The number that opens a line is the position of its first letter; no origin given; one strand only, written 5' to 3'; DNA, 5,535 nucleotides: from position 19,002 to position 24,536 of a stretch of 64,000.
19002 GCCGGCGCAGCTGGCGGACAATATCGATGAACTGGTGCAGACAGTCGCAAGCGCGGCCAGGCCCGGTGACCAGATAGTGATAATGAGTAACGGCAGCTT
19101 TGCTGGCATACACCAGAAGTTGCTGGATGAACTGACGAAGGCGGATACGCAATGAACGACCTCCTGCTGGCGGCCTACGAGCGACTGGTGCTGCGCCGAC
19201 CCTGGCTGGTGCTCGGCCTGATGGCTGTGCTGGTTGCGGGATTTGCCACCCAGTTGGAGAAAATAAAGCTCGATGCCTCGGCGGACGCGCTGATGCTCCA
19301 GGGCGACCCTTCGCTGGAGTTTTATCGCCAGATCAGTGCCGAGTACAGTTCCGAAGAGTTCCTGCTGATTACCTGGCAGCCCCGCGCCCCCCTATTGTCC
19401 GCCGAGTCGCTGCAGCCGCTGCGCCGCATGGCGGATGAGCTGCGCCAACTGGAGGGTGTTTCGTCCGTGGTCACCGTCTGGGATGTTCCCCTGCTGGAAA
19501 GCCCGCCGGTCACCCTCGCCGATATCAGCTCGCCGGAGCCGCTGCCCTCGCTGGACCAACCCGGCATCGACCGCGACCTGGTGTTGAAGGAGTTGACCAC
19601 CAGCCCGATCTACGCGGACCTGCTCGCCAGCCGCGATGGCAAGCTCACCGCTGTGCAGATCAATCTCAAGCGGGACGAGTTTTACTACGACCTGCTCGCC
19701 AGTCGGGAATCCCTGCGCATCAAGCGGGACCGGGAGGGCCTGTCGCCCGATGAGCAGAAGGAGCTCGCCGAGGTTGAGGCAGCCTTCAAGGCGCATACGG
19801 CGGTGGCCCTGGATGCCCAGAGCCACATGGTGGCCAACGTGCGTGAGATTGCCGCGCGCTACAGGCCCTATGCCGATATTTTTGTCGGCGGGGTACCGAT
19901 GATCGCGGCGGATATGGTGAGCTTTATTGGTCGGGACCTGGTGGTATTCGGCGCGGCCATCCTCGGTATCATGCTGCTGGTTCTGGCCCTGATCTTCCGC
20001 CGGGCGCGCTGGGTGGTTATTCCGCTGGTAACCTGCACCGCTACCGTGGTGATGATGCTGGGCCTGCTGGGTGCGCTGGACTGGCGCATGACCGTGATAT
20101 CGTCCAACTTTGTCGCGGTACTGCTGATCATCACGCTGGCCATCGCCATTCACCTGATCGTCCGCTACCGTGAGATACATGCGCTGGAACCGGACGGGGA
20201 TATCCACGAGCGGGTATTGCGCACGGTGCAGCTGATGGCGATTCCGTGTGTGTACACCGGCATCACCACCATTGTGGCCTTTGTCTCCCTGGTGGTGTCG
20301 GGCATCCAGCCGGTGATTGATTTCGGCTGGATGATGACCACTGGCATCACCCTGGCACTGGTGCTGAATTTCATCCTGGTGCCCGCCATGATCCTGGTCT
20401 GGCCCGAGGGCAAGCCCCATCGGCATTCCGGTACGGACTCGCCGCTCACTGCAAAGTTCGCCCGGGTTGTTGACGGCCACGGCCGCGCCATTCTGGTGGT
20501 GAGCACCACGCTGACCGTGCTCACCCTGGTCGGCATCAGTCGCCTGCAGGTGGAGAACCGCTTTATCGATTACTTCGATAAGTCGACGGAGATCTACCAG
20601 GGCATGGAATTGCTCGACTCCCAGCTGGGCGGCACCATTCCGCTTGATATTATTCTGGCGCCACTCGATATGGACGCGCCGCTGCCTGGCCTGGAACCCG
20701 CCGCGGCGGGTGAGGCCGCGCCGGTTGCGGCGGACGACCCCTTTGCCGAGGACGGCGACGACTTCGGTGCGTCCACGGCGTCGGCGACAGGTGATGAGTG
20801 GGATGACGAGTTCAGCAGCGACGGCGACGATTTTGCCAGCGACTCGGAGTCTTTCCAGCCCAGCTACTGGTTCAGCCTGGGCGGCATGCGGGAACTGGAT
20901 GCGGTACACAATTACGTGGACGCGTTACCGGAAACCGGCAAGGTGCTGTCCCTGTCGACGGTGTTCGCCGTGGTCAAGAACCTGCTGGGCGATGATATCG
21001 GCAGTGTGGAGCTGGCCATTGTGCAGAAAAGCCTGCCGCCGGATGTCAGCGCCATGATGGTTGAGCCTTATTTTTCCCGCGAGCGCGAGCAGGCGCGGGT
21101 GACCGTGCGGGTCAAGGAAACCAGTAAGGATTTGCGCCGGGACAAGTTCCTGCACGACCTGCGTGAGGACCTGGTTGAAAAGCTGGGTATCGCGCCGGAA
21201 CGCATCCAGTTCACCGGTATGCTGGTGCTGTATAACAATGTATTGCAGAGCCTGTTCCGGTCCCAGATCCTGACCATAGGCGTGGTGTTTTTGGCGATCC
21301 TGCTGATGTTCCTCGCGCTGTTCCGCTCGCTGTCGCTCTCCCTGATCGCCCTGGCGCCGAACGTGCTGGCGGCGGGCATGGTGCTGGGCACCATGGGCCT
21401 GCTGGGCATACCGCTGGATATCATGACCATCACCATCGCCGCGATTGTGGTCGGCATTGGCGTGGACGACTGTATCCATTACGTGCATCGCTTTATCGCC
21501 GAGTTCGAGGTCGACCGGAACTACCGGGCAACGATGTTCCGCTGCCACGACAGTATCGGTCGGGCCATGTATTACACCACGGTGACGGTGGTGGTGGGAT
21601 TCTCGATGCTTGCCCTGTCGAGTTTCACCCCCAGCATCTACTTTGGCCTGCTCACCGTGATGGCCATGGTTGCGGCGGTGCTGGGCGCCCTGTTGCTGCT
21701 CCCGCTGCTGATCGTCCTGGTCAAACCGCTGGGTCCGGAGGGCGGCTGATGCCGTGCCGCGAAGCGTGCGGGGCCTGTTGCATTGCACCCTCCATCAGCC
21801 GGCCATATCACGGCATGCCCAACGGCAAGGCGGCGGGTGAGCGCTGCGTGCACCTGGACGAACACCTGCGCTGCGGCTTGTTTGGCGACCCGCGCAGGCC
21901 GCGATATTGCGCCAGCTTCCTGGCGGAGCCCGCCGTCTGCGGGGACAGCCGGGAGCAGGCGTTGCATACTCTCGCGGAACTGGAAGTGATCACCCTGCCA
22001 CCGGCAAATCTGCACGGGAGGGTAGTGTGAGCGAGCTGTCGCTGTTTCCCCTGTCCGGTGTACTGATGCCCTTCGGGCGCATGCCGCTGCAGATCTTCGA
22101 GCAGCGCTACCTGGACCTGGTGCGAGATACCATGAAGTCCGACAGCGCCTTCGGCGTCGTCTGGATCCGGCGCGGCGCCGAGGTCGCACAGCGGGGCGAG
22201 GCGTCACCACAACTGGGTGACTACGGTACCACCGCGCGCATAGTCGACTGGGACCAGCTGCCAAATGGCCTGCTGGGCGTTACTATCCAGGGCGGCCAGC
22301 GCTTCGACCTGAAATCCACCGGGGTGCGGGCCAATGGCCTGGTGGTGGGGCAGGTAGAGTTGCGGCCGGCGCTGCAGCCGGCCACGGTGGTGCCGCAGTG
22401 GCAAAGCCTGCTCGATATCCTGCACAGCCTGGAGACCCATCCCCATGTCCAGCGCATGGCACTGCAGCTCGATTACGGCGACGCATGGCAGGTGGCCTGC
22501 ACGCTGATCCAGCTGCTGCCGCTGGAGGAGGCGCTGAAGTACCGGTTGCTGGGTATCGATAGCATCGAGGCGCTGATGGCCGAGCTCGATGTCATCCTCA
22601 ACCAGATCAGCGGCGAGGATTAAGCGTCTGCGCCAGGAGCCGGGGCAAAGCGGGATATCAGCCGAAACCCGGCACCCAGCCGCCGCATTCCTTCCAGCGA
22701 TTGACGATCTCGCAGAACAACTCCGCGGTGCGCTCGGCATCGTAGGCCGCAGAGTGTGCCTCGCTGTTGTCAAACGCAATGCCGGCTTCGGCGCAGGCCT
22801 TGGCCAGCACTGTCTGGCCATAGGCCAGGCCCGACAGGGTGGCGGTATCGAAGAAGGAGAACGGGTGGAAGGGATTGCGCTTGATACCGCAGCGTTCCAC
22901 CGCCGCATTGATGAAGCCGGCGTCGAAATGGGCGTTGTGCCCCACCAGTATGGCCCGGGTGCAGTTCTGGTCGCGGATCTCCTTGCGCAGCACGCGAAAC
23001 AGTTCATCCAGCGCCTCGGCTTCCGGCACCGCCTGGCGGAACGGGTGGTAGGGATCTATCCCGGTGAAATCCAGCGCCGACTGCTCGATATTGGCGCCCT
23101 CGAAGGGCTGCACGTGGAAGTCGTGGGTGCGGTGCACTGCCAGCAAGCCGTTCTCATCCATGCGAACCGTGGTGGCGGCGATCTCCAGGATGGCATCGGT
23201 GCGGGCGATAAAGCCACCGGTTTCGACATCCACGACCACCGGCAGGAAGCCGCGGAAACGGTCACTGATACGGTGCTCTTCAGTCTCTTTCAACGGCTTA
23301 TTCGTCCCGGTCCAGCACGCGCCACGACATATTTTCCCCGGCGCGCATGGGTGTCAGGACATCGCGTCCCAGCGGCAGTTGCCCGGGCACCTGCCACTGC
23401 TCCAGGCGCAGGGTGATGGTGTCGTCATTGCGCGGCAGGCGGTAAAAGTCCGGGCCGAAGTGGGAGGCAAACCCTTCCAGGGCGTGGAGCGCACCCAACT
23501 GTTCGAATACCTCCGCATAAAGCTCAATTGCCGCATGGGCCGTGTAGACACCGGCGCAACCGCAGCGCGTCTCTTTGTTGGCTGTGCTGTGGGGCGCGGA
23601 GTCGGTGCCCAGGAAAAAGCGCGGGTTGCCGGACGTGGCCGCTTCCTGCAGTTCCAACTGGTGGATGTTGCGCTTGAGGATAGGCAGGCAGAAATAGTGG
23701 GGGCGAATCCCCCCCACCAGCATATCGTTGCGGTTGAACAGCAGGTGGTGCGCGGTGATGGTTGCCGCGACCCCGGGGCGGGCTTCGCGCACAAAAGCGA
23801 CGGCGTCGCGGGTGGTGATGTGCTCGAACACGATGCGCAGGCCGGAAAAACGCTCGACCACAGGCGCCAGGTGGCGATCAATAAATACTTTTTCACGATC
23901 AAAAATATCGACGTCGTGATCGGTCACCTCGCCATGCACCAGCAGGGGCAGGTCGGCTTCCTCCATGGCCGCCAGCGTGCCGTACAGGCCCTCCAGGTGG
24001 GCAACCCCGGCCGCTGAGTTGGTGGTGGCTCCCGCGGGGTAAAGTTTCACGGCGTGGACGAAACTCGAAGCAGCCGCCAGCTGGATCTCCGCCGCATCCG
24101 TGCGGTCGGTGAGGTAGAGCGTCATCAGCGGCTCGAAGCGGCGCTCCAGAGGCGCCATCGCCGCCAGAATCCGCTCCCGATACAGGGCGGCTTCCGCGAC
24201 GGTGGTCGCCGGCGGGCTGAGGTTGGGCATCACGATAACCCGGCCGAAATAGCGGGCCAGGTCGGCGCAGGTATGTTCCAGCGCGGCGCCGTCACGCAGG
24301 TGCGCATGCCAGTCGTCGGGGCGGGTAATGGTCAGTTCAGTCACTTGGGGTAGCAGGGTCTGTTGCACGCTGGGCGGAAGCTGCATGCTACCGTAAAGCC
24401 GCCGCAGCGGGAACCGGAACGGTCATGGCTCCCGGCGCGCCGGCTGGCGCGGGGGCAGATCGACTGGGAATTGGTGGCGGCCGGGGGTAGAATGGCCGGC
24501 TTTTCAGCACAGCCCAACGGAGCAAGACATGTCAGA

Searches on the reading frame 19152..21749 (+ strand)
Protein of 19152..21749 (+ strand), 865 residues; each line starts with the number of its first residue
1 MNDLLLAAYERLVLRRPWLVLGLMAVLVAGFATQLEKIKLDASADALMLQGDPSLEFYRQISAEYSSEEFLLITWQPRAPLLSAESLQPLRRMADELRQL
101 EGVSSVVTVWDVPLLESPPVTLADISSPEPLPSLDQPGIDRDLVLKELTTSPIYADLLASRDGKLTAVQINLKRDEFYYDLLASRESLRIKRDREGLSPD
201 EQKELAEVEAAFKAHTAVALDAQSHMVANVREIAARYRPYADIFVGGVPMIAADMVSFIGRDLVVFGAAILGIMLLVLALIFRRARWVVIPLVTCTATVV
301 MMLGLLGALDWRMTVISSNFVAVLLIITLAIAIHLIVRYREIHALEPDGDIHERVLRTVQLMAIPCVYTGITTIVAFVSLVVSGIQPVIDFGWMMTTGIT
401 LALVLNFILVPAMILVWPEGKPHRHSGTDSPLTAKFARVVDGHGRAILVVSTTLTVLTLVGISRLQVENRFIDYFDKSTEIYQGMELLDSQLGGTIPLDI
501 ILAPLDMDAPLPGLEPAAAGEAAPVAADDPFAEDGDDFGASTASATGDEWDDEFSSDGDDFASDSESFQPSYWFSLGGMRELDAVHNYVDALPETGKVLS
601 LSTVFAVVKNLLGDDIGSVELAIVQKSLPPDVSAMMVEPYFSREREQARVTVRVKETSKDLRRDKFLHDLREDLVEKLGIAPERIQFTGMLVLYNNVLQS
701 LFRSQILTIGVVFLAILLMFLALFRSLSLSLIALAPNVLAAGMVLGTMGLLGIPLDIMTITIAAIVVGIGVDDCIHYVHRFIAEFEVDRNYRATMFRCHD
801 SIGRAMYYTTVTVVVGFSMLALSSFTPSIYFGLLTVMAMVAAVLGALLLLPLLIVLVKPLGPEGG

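Call 44: search_protein_families(library=ncbifam, max_evalue=1e-10, proteins=[window:19152-21749:+])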
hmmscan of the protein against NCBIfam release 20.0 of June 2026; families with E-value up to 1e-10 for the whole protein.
window:19152-21749:+ (865 aa): 4 families
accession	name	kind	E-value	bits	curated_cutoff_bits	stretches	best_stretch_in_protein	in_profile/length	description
TIGR00921.1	2A067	subfamily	1.3e-47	162.3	351.9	2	630-857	118-346/733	hydrophobe/amphiphile efflux-3 (HAE3) family transporter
TIGR03480.1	HpnN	hypoth_equivalog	3.1e-33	114.8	751.85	2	176-485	192-489/862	hopanoid biosynthesis associated RND transporter like protein HpnN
TIGR00833.1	actII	subfamily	1.4e-31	109.6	874.7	2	241-495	153-412/910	MMPL family RND transporter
NF052374.1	HopndTporHpnN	equivalog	1.3e-16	59.9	1100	0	222-465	233-472/858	hopanoid transporter HpnN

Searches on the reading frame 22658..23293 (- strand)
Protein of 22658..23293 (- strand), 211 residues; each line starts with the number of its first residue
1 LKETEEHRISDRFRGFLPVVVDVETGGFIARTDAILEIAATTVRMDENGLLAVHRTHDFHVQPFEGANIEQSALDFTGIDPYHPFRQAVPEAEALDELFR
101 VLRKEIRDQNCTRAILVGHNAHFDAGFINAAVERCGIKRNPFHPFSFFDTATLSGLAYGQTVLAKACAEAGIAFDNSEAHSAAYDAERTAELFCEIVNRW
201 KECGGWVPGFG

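Call 44: search_protein_families(library=ncbifam, max_evalue=1e-10, proteins=[window:22658-23293:-])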
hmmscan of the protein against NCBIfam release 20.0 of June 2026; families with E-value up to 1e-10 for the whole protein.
window:22658-23293:- (211 aa): 6 families
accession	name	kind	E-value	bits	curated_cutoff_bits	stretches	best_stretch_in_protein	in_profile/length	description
TIGR01298.1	RNaseT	equivalog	1.8e-97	324.9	246.2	1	10-207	2-199/200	ribonuclease T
NF001688.0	PRK00448.1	equivalog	3.7e-19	67.8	873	1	19-203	426-591/1445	PolC-type DNA polymerase III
TIGR01405.1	polC_Gram_pos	equivalog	1.1e-16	59.8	1043.45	1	19-202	192-356/1211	DNA polymerase III subunit alpha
NF005836.0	PRK07740.1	equivalog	5.6e-13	48.9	261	1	6-203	49-229/244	hypothetical protein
NF005981.0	PRK08074.1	equivalog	2.3e-12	45.8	789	1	19-201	6-170/931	ATP-dependent DNA helicase DinG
TIGR01407.1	dinG_rel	hypoth_equivalog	1.7e-11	43.2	547.7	1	19-199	3-164/889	putative DnaQ family exonuclease/DinG family helicase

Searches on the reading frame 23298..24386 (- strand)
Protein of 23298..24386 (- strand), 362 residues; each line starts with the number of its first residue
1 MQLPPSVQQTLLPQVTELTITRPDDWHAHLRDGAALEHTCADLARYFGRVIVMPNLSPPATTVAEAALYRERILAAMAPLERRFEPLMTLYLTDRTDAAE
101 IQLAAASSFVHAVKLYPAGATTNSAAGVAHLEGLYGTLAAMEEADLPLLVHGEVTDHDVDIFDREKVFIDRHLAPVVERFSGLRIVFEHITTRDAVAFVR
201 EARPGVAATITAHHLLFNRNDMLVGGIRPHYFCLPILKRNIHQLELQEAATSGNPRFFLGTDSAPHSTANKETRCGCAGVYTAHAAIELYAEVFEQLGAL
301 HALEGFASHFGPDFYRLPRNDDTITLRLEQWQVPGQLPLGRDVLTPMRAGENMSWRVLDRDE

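Call 44: search_protein_families(library=ncbifam, max_evalue=1e-10, proteins=[window:23298-24386:-])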
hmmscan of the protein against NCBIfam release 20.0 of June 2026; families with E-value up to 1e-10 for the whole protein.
window:23298-24386:- (362 aa): 1 family
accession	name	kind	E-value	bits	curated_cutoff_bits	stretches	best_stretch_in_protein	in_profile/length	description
TIGR00856.1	pyrC_dimer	equivalog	1.5e-130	435.2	292.95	1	17-357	1-340/341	dihydroorotase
